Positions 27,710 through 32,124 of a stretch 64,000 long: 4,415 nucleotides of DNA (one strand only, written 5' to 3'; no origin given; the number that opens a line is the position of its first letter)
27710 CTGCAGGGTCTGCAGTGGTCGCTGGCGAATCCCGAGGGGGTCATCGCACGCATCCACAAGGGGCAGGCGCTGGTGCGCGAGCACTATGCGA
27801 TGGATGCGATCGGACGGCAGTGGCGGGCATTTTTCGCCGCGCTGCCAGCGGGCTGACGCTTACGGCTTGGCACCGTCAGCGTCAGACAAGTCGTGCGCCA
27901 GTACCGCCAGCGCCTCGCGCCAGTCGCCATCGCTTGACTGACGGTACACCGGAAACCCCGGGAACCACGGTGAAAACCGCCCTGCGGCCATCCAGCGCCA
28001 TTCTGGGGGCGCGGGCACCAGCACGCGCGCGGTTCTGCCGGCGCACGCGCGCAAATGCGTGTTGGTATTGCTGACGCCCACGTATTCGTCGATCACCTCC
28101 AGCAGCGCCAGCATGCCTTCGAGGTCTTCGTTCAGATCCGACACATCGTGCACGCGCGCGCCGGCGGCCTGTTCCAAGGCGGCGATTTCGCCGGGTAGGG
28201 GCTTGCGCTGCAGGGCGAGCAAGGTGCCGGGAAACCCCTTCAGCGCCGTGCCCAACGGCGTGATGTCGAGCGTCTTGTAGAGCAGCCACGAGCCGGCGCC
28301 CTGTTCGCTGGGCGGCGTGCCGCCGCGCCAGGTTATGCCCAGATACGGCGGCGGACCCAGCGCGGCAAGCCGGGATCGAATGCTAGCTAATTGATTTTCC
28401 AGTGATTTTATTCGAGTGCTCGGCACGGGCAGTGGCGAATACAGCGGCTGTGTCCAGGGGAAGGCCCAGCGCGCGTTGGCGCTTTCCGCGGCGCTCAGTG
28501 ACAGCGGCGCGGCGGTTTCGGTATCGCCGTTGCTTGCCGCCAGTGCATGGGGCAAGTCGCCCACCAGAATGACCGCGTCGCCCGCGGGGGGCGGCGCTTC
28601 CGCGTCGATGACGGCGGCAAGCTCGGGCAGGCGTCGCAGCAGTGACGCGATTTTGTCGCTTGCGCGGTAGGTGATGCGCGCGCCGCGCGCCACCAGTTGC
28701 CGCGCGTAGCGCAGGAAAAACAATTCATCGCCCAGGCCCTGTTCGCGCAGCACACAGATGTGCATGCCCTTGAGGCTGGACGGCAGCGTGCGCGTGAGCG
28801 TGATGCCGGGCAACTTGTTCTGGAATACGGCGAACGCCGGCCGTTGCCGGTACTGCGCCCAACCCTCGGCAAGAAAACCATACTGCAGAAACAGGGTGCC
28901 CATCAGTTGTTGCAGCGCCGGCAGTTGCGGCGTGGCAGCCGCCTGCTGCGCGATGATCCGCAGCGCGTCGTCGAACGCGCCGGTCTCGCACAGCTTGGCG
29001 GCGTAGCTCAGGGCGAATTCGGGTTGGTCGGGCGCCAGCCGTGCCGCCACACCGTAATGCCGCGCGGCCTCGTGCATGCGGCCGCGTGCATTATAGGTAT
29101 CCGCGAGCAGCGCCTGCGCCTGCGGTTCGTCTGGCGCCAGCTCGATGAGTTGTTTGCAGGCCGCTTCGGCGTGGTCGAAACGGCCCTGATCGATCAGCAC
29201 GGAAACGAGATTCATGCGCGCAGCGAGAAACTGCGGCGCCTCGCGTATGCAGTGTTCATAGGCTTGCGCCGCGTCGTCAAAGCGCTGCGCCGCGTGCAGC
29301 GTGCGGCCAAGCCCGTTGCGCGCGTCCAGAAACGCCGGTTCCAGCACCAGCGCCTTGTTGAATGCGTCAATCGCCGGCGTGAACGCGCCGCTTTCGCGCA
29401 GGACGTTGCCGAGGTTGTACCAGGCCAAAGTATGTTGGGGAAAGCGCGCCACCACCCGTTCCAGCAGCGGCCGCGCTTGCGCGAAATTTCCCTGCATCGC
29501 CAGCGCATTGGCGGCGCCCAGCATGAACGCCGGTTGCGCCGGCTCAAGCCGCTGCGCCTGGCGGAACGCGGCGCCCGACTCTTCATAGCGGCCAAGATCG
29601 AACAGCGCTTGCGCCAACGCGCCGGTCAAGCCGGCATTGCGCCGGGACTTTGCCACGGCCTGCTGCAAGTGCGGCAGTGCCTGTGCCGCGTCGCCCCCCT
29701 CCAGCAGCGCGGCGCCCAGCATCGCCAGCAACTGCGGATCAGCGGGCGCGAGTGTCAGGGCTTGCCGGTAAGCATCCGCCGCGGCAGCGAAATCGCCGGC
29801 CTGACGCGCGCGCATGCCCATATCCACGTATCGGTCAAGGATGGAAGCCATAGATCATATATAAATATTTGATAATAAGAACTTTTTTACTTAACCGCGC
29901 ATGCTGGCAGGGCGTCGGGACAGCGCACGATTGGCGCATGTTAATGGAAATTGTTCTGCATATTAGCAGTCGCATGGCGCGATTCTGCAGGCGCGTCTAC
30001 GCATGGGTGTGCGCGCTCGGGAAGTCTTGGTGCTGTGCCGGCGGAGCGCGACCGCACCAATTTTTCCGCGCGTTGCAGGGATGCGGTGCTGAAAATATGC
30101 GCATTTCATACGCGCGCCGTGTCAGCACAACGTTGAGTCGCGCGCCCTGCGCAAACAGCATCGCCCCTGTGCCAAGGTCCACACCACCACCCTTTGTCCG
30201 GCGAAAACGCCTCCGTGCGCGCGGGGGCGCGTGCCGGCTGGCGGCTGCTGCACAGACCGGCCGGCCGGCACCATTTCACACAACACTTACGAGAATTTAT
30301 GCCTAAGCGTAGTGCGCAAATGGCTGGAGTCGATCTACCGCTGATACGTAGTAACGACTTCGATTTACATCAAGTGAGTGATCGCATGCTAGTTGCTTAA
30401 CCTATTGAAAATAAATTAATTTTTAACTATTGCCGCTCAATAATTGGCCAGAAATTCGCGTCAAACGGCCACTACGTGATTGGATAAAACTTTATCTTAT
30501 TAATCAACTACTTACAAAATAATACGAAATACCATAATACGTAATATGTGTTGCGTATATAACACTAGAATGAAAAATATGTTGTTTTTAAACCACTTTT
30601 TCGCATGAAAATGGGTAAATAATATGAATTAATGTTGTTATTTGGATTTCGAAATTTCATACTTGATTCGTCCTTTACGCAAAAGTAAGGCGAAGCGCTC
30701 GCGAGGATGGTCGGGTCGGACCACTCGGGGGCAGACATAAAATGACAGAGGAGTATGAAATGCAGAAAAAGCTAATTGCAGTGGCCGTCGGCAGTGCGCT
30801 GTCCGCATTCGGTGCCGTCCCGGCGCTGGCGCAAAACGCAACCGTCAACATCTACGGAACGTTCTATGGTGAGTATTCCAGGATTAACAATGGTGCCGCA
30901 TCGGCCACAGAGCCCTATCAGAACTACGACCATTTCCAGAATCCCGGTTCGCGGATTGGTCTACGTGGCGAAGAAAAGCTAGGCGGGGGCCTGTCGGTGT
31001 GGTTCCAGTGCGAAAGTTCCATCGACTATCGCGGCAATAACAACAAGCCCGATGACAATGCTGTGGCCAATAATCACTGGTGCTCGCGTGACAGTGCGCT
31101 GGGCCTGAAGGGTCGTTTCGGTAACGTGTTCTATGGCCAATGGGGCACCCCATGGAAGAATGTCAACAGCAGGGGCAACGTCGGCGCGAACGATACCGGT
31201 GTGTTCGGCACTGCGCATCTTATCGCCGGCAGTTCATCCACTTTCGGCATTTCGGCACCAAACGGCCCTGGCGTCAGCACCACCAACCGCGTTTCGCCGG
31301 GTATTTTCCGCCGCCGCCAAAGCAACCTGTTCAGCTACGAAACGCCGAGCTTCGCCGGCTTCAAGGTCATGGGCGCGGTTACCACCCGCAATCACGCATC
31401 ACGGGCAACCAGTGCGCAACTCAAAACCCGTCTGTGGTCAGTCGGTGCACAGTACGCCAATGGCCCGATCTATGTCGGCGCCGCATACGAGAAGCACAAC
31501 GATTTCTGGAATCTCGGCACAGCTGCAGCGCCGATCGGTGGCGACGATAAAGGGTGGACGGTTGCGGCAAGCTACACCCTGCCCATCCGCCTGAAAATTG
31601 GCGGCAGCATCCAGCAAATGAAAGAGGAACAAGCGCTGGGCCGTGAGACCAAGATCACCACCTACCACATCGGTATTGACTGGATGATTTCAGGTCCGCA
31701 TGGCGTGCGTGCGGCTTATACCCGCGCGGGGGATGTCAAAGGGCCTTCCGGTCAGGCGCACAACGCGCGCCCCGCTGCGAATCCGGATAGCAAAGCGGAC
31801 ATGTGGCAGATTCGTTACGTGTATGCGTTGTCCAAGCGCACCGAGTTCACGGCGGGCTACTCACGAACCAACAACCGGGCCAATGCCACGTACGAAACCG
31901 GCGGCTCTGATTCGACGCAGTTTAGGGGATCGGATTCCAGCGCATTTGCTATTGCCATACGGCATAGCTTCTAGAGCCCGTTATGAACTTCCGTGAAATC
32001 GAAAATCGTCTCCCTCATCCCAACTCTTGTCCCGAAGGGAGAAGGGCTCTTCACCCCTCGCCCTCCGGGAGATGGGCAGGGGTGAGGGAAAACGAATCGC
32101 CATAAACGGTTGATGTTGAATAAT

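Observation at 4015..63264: Dispersed ~30-bp AT-rich motif (A-tract + IHF-type core): at least 20 copies in 64 kb of GC-rich DNA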

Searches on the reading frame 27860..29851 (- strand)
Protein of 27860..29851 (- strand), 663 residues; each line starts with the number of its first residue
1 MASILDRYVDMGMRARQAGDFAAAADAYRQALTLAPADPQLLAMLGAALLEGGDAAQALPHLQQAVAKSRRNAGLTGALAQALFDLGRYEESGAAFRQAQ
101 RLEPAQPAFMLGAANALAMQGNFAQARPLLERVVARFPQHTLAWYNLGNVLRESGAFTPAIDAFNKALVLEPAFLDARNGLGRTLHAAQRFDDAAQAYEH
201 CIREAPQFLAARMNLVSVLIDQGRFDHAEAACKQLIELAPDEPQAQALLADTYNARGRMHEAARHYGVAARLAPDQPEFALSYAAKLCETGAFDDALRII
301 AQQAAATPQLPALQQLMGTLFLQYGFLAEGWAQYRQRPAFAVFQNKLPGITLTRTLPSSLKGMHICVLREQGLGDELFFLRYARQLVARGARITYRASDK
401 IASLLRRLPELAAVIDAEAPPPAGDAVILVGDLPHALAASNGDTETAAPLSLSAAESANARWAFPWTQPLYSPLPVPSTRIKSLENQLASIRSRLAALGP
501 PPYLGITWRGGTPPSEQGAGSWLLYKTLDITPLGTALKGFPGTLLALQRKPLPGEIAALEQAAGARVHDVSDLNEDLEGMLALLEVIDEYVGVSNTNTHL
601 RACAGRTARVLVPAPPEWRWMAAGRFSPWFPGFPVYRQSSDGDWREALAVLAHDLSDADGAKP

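Call 12: search_protein_families(library=pfam, proteins=[window:27860-29851:-])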
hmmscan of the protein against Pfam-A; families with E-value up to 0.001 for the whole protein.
window:27860-29851:- (663 aa): 22 families
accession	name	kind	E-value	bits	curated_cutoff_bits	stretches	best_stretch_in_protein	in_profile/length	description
PF14559.12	TPR_19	-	3.9e-36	123.6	25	5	185-250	1-66/68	Tetratricopeptide repeat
PF07719.23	TPR_2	-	7.7e-31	104.1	27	1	143-173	3-33/34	Tetratricopeptide repeat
PF13432.12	TPR_16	-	7.5e-28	97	32.7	6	112-169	2-59/65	Tetratricopeptide repeat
PF00515.34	TPR_1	-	2.7e-27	93.9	27.8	1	143-172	3-32/34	Tetratricopeptide repeat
PF13181.12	TPR_8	-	1.4e-26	90.8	25.7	0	78-105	6-33/34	Tetratricopeptide repeat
PF13428.12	TPR_14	-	5.4e-26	88.9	23.5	1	110-149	4-43/44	Tetratricopeptide repeat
PF13414.12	TPR_11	-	1.7e-20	72.8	26.8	2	148-186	1-39/42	TPR repeat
PF13424.12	TPR_12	-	8e-19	68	30.1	1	112-168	8-72/77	Tetratricopeptide repeat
PF13176.12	TPR_7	-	2.1e-18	65.2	27.9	0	180-207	4-33/36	Tetratricopeptide repeat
PF13431.12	TPR_17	-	2.5e-18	65.2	24.4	0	27-59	1-33/34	Tetratricopeptide repeat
PF23914.1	TPR_CcmH_CycH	-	3.2e-17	63.3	42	3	82-169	59-149/158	Cytochrome c-type biogenesis protein H TPR domain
PF13374.12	TPR_10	-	3.7e-14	52.6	27.5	0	209-238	2-31/42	Tetratricopeptide repeat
PF13429.12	TPR_15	-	2.3e-12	47.4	26.2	1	15-129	156-270/280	Tetratricopeptide repeat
PF13174.12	TPR_6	-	6.2e-12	45.8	26.3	0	110-139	3-32/33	Tetratricopeptide repeat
PF12895.13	ANAPC3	-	4.6e-11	43.3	27.2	1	119-201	1-82/82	Anaphase-promoting complex, cyclosome, subunit 3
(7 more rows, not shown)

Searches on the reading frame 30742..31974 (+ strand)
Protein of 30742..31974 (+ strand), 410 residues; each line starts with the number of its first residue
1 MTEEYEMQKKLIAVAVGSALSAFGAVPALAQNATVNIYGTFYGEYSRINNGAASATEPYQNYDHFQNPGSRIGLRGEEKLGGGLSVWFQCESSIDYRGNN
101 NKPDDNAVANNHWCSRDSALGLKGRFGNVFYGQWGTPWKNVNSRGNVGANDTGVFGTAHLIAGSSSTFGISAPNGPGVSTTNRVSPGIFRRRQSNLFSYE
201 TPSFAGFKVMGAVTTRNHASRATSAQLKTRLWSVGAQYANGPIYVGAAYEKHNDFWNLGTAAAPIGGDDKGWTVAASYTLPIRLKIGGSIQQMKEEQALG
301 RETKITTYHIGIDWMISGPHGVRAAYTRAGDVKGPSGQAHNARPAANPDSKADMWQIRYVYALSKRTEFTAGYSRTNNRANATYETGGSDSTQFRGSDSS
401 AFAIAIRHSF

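Call 12: search_protein_families(library=pfam, proteins=[window:30742-31974:+])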
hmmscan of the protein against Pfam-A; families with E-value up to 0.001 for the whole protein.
window:30742-31974:+ (410 aa): 2 families
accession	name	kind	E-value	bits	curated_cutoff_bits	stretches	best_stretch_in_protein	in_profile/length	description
PF13609.12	Porin_4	-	5.3e-45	155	27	1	19-380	4-309/310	Gram-negative porin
PF00267.27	Porin_1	-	2.1e-07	31.1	23.7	1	64-153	25-108/337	Gram-negative porin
